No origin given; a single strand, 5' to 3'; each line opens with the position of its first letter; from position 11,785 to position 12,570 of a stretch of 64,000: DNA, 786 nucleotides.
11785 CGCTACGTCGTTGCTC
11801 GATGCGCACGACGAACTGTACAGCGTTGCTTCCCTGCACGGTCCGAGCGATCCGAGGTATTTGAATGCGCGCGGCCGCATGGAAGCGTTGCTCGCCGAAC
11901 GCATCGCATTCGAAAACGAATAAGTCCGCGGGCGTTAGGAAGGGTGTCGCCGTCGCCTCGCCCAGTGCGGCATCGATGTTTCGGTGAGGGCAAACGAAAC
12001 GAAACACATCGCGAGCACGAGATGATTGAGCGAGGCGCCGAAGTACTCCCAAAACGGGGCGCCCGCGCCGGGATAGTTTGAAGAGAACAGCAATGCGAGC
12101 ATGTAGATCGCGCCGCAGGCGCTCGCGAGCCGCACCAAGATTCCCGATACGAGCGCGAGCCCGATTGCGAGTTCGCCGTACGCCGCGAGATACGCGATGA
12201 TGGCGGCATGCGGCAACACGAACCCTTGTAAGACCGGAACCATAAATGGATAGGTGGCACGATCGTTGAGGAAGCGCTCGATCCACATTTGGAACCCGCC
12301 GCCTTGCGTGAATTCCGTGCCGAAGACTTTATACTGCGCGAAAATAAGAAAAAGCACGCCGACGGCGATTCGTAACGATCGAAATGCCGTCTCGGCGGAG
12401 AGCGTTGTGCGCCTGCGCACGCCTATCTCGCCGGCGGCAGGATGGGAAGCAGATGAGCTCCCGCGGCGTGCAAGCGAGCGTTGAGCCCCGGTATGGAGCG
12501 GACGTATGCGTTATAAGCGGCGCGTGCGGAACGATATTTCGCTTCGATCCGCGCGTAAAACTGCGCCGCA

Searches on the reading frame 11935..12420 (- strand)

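Call 63: search_protein_families(library=pfam, proteins=[window:11935-12420:-], max_evalue=0.00001)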
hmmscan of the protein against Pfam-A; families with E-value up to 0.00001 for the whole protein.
window:11935-12420:- (161 aa): 1 family
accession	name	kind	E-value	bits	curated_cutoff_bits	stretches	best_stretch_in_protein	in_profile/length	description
PF07681.17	DoxX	-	2.4e-09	38.1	23.6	1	16-112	5-81/85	DoxX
